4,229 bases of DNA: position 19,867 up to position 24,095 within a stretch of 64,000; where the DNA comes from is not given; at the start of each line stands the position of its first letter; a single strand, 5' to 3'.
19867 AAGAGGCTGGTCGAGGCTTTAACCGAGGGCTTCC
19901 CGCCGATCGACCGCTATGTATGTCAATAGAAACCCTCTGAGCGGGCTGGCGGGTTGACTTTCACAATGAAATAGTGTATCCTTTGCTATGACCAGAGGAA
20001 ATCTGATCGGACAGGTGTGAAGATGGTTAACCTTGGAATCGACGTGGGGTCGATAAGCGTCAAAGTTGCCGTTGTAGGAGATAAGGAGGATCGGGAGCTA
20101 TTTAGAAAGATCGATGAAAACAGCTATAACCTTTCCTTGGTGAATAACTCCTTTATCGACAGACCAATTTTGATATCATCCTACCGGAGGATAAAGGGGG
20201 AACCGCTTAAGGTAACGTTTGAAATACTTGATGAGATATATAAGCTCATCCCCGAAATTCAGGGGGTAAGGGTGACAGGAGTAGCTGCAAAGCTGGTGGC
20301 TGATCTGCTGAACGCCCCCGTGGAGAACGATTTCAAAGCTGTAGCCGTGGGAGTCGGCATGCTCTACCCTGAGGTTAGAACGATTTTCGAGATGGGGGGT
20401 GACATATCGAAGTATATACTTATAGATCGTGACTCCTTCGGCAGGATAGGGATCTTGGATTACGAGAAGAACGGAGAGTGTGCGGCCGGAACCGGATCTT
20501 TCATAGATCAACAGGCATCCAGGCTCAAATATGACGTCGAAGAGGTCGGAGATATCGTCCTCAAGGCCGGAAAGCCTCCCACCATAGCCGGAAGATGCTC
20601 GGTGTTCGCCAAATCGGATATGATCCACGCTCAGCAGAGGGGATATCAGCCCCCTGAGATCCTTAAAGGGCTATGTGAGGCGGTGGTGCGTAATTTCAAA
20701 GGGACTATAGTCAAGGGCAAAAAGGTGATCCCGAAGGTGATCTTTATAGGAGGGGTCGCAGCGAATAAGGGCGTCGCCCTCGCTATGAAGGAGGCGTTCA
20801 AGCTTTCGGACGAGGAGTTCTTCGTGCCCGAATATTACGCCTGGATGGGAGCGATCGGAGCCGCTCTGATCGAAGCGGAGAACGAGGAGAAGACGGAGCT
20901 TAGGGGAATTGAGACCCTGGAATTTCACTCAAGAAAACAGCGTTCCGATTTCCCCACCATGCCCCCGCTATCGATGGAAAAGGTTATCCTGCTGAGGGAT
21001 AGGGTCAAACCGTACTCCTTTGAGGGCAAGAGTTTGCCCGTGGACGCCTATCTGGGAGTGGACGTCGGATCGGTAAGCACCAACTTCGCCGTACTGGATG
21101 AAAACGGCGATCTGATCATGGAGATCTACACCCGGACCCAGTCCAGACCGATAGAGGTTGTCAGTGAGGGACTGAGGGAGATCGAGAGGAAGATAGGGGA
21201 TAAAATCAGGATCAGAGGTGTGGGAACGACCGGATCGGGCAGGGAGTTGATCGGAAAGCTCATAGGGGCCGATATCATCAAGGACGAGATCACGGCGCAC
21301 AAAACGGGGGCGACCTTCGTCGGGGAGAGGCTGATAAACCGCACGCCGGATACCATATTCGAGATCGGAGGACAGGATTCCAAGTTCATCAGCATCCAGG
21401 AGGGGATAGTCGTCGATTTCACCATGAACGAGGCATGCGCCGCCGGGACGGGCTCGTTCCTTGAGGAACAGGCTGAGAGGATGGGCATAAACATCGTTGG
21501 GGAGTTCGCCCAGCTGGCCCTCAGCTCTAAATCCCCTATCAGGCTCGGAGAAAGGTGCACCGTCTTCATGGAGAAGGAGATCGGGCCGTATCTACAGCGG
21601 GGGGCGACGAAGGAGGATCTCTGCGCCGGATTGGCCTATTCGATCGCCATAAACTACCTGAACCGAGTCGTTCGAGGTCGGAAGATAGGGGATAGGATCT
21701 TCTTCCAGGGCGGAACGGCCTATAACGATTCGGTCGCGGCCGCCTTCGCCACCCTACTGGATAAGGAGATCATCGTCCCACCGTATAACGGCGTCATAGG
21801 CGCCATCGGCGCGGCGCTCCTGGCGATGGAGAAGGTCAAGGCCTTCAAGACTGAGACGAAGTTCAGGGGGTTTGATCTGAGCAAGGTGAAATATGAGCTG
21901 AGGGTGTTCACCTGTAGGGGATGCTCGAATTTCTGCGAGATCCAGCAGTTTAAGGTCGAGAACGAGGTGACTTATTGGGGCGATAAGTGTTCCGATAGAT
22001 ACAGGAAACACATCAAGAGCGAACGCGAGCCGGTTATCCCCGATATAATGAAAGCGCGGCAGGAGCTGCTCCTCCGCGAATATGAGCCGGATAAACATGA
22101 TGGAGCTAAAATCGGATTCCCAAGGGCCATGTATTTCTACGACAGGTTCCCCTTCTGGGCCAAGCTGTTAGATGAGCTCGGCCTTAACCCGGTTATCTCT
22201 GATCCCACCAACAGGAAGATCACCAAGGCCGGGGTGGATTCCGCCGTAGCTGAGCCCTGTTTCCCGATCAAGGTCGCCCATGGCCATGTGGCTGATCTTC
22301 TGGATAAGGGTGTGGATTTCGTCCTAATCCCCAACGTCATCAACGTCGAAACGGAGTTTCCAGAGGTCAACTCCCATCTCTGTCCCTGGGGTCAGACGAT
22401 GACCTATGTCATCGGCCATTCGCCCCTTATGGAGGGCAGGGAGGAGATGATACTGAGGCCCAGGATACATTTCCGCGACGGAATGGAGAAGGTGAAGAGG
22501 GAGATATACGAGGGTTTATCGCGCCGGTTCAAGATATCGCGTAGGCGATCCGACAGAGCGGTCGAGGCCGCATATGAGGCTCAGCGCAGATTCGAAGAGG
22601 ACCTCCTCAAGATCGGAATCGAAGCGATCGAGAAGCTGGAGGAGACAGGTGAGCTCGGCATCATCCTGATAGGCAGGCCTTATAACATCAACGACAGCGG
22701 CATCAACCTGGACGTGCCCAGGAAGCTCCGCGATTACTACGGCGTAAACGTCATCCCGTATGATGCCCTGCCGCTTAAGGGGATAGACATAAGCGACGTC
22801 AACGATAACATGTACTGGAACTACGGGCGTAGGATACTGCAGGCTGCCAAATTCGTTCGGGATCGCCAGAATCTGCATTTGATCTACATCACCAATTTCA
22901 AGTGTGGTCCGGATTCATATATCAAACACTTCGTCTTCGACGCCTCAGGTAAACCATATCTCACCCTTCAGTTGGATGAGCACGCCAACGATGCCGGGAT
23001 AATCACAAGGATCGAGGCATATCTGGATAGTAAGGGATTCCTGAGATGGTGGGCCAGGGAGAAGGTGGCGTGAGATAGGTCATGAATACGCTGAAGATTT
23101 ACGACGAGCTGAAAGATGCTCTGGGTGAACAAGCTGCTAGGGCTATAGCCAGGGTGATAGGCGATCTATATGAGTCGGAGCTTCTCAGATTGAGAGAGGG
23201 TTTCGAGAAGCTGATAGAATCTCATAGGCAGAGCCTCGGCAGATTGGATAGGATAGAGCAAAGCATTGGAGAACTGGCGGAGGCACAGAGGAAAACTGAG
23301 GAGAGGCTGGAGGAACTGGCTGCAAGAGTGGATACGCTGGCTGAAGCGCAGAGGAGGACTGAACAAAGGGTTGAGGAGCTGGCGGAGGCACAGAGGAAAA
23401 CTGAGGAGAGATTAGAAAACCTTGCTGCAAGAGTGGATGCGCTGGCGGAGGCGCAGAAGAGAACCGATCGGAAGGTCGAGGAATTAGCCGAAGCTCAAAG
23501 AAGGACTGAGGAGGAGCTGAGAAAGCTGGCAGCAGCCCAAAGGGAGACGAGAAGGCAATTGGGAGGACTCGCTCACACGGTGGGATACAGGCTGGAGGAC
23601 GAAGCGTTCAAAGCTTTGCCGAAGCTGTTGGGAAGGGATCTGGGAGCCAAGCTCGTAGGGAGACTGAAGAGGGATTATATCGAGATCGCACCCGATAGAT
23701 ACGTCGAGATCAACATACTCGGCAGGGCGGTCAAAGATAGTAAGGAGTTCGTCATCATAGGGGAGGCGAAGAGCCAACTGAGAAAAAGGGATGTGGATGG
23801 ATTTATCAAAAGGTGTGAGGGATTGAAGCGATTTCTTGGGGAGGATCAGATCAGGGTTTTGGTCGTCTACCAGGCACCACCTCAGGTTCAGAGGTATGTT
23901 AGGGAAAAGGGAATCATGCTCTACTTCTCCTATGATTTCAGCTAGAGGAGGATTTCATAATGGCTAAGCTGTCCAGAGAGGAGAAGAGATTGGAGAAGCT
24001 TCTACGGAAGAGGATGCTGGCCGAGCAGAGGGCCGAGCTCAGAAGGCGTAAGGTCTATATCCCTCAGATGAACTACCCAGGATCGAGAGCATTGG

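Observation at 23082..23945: Coiled-coil / PD-(D/E)xK-like gene sitting exactly between the two halves of a BcrAD/BadFG-activase - DUF2229 pair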

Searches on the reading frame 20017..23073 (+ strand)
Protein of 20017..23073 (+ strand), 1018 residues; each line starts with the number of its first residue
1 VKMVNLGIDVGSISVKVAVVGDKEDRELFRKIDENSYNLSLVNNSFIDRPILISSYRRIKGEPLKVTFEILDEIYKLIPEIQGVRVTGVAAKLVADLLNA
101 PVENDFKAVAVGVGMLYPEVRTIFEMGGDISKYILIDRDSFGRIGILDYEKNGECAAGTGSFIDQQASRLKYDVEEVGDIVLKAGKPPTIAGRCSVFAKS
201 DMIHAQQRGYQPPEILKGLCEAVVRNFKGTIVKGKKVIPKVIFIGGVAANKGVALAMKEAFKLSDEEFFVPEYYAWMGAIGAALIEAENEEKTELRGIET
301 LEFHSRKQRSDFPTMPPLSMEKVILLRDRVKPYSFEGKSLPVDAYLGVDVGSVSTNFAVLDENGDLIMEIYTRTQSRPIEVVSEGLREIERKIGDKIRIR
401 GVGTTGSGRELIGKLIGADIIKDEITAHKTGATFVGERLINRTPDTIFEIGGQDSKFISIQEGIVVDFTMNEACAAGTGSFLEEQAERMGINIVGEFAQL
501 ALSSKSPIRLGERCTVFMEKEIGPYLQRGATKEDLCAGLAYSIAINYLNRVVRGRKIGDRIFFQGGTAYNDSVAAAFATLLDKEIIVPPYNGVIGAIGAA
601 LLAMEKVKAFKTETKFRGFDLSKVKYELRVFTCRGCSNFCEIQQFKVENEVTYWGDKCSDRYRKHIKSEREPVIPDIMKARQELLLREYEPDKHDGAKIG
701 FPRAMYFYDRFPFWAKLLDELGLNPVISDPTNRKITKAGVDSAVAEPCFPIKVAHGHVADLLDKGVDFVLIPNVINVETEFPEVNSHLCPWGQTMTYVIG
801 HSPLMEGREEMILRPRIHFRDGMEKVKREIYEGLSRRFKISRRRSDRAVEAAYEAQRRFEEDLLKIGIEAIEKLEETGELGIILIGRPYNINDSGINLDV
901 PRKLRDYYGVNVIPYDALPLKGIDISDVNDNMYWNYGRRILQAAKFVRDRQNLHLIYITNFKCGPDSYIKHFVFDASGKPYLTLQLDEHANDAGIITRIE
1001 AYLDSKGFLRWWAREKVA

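Call 5: search_protein_families(library=pfam, proteins=[window:20017-23073:+], max_evalue=0.1)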
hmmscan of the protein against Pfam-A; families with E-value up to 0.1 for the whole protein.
window:20017-23073:+ (1018 aa): 4 families
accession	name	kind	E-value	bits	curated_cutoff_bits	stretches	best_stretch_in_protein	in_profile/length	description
PF01869.26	BcrAD_BadFG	-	4.5e-73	246.5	31.5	2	346-603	1-271/271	BadF/BadG/BcrA/BcrD ATPase family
PF09989.15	DUF2229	-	1.2e-56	192.2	29.4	1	698-917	1-217/218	CoA enzyme activase uncharacterised domain (DUF2229)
PF02782.22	FGGY_C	-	0.014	15.6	27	1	539-604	131-195/198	FGGY family of carbohydrate kinases, C-terminal domain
PF23363.1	DUF7089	-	0.074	12.9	27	0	309-345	28-64/258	Family of unknown function (DUF7089)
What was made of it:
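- Checked: The upstream gene, 20017/20023-23073, has two BcrAD_BadFG modules plus DUF2229 at residues 698-917 (call 5).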

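Call 6: search_protein_families(library=ncbifam, proteins=[window:20017-23073:+], max_evalue=0.1)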
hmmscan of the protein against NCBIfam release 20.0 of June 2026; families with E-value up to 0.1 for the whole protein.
window:20017-23073:+ (1018 aa): 6 families
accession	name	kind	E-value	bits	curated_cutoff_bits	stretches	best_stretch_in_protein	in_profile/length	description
TIGR00241.1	CoA_E_activ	domain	2.7e-81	272.7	125.4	2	346-602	3-248/248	acyl-CoA dehydratase activase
TIGR03286.1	methan_mark_15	hypoth_equivalog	8.3e-54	183.1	455.75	2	346-603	147-401/404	methanogenesis marker 15 protein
TIGR02259.1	benz_CoA_red_A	equivalog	1.5e-44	152.5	578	2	402-581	233-405/432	benzoyl-CoA reductase subunit A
TIGR03192.1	benz_CoA_bzdQ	equivalog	3.7e-30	105.4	380.2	2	346-603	35-286/293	benzoyl-CoA reductase, bzd-type, subunit Q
TIGR02261.1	benz_CoA_red_D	equivalog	3.9e-25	88.5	312.85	2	110-284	88-260/262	benzoyl-CoA reductase subunit D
NF009842.0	PRK13317.1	equivalog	4.9e-10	39.3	234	2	176-289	161-275/277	type II pantothenate kinase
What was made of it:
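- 20017..23073 (+): Upstream host gene: an activase-type protein with two BcrAD_BadFG modules plus DUF2229. Pfam and NCBIfam (calls 5, 6).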

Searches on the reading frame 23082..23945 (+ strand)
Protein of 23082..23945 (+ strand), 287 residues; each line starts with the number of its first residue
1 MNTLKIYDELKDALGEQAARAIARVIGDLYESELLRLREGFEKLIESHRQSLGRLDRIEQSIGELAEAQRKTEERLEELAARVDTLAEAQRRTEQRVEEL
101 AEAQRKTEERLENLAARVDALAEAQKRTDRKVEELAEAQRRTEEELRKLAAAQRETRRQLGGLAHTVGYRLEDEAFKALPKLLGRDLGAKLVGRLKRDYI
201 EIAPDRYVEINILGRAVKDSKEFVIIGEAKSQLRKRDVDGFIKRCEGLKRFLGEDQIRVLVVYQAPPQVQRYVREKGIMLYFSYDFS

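Call 5: search_protein_families(library=pfam, proteins=[window:23082-23945:+], max_evalue=0.1)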
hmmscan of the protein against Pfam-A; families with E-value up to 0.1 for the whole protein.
window:23082-23945:+ (287 aa): 21 families
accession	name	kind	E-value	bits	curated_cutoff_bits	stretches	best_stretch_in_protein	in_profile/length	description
PF06791.18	TMP_2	-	2.7e-05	24.4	30.2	1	49-149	91-188/208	Prophage tail length tape measure protein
PF07889.17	DUF1664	-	9e-05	23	34.6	1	94-156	51-113/124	Protein of unknown function (DUF1664)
PF06160.17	EzrA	-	0.00068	18.5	39.6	1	32-163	285-419/557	Septation ring formation regulator, EzrA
PF13166.12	AAA_13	-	0.0016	17.7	36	1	19-153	270-406/713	AAA domain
PF12644.12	DUF3782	-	0.0044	17.6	24.4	1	131-193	2-63/78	Protein of unknown function (DUF3782)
PF00261.25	Tropomyosin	-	0.0056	16.6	38.6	1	50-155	38-143/242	Tropomyosin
PF24430.1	DUF7553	-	0.0058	17.6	27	0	18-69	13-64/85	Family of unknown function (DUF7553)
PF12128.14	DUF3584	-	0.0067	14.4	31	1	7-171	377-540/1191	Protein of unknown function (DUF3584)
PF00015.26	MCPsignal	-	0.0081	16.5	34.6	1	53-137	86-170/172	Methyl-accepting chemotaxis protein (MCP) signalling domain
PF04791.21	LMBR1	-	0.0096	15.3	31.9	1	49-152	194-305/510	LMBR1-like membrane protein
PF14932.11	HAUS-augmin3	-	0.01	15.8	29.4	1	58-167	52-156/260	HAUS augmin-like complex subunit 3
PF10779.14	XhlA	-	0.016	15.8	34.7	0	81-126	4-49/67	Haemolysin XhlA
PF03114.23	BAR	-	0.018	15.2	28.5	0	91-170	6-87/234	BAR domain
PF01496.24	V_ATPase_I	-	0.02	13.3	30.7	1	53-146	30-138/815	V-type ATPase 116kDa subunit family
PF02601.20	Exonuc_VII_L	-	0.022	14.7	35.9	1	35-150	154-267/315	Exonuclease VII, large subunit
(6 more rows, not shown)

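Call 6: search_protein_families(library=ncbifam, proteins=[window:23082-23945:+], max_evalue=0.1)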
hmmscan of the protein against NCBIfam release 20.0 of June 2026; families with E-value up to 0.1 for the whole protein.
window:23082-23945:+ (287 aa): 44 families (the best 25 are shown)
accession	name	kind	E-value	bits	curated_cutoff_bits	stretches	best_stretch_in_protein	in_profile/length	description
NF047515.1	SpiroCoCo_C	equivalog_domain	1.5e-08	34.1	125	1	54-168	153-266/313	SpiroCoCo family coiled-coil protein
TIGR02168.1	SMC_prok_B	equivalog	6.5e-07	27.5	567.35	1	31-164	811-944/1181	chromosome segregation protein SMC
TIGR02169.1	SMC_prok_A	equivalog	1.2e-05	23.2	729.4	1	21-162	781-922/1165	chromosome segregation protein SMC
TIGR02680.1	TIGR02680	hypoth_equivalog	4.7e-05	21.4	462.85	1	38-160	275-395/1356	TIGR02680 family protein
NF003034.1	PRK03918.1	equivalog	9.8e-05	20.5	700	1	33-155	232-353/878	DNA double-strand break repair ATPase Rad50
NF038368.1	P2_Rz1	equivalog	0.00013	22.1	27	1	61-95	49-83/85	Rz1-like lysis system protein LysC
NF002572.0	PRK02224.1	equivalog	0.00014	20.3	1087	1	38-155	236-353/888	DNA double-strand break repair ATPase Rad50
NF045487.1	ASRP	equivalog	0.0002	20.1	300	1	54-159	318-423/593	archaea-specific SMC-related protein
NF041035.1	Rad50_Halo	equivalog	0.00091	17.7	1000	1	38-156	236-354/883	DNA double-strand break repair ATPase Rad50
TIGR04523.1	Mplasa_alph_rch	subfamily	0.0013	16.8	270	1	41-153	519-633/745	helix-rich protein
TIGR03319.1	RNase_Y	equivalog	0.0015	17.1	454.35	1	59-159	51-151/514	ribonuclease Y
NF053525.1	thylo_ssr2422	subfamily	0.0019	18.6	38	0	56-99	12-48/77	ssr2422 family thylakoid membrane protein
NF047980.1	RoaM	exception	0.0021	17.4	400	1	43-152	159-264/356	actin-based motility regulator RoaM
NF041034.1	Rad50_Sulf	equivalog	0.0021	16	1000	1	34-148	519-636/872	DNA double-strand break repair ATPase Rad50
NF006543.0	PRK09039.1-2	equivalog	0.0025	17.7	305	1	54-168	55-169/350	peptidoglycan -binding protein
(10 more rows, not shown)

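Call 9: search_protein_families(library=padloc, proteins=[window:23082-23945:+], max_evalue=0.1)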
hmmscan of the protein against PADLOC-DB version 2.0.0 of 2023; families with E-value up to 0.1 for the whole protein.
window:23082-23945:+ (287 aa): 67 families (the best 25 are shown)
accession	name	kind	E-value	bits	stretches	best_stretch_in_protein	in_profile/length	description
PDLC00507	JetC1|JetC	-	4.3e-07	26.7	1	19-179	734-896/1215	DUF3584 domain; MukB-like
PDLC00006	DruC1|DruC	-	9.8e-07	25.6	1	54-156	169-278/626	Unknown function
PDLC00580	JetC3|JetC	-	1.9e-06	24.5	1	24-165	248-389/1068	DUF3584 domain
PDLC00637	ZorA2|ZorA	-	6.7e-06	23.1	1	27-151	198-322/420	MotA/ExbB/TolQ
PDLC00553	JetC2|JetC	-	7.7e-06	22.1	1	35-160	857-982/1361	DUF3584 domain; MukB-like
PDLC00503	JetC1|JetC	-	8.6e-06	22.1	1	56-165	641-750/1146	DUF3584 domain; MukB-like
PDLC00551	JetC2|JetC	-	2.4e-05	20.4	1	23-159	838-971/1365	DUF3584 domain; MukB-like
PDLC02730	PbeC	-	7.7e-05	19.6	1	33-151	384-501/651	PbeC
PDLC02663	DndD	-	8.2e-05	19.6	1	43-173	390-518/675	DndD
PDLC02714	PbeC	-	0.00012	19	1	31-164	367-500/651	PbeC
PDLC00599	ZorA1|ZorA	-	0.00016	18.5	1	6-165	287-449/631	MotA/ExbB/TolQ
PDLC02722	PbeC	-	0.00024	17.9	1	31-143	356-469/643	PbeC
PDLC02741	PbeC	-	0.0003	17.4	1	56-153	367-479/644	PbeC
PDLC00519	JetC1|JetC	-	0.00032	17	1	42-164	345-461/1097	DUF3584 domain; MukB-like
PDLC02668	DndD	-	0.00034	17.7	1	37-152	393-506/659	DndD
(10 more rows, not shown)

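Call 44: search_protein_families(library=phrogs, proteins=[window:23082-23945:+], max_evalue=0.001)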
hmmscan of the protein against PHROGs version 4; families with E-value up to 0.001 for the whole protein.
window:23082-23945:+ (287 aa): 10 families
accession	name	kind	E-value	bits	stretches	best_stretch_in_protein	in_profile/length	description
phrog_1272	-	tail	3.9e-08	32.5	1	27-166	65-204/1606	tail length tape measure protein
phrog_6238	-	unknown function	9.4e-06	26.8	0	57-86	4-33/102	-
phrog_5553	-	unknown function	2.3e-05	25.6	1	54-150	15-111/114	-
phrog_2990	-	unknown function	2.7e-05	25.4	0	53-120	21-86/133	-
phrog_2335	-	tail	7e-05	21.9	1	28-160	43-183/1536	tail length tape measure protein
phrog_10780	-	tail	7e-05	21.7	1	33-180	657-800/1694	tail length tape measure protein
phrog_1535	-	tail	0.00026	20.3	1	48-157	129-236/1152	tail length tape measure protein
phrog_5218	-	unknown function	0.00047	19.4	1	51-123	133-201/1599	-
phrog_10613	-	tail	0.0008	20.3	1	55-152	47-141/237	tail length tape measure protein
phrog_28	-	tail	0.00095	18.8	0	55-167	126-243/1228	tail length tape measure protein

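Call 82: list_cluster_members(proteins=[window:23082-23942:+, P0243, P0121])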
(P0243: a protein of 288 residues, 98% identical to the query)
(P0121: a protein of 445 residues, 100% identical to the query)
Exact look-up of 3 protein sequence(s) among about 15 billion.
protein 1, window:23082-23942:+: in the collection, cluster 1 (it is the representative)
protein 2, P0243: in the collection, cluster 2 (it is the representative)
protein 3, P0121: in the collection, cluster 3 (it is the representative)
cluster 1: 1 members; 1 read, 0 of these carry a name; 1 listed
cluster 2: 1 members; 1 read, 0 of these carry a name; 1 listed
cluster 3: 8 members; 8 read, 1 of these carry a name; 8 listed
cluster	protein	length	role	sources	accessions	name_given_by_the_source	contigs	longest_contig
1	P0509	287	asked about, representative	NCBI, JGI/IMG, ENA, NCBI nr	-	-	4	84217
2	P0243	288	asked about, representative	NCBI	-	-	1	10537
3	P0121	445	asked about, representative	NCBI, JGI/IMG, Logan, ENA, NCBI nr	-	-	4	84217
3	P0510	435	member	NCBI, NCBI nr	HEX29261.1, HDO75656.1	TPA: hypothetical protein ENG04_04195, partial [Candidatus Poribacteria bacterium] | hypothetical protein [Candidatus Poribacteria bacterium]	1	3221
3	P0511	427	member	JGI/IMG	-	-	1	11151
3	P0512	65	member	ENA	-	-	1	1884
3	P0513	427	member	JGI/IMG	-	-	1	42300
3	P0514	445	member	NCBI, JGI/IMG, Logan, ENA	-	-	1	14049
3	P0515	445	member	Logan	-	-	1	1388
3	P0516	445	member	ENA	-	-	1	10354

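Call 84: find_encoding_contigs(protein=P0511, flank=4000, max_places=4)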
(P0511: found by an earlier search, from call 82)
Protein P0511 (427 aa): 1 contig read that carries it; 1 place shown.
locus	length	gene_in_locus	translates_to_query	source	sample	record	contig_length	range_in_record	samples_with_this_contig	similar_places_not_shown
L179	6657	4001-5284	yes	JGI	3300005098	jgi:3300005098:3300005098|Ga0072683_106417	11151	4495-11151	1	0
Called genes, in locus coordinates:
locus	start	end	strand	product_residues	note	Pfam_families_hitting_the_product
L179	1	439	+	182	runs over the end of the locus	PF02525:Flavodoxin_2, PF03358:FMN_red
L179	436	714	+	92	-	-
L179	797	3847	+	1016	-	PF01869:BcrAD_BadFG, PF09989:DUF2229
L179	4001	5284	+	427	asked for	-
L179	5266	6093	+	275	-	PF08543:Phos_pyr_kin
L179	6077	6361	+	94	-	-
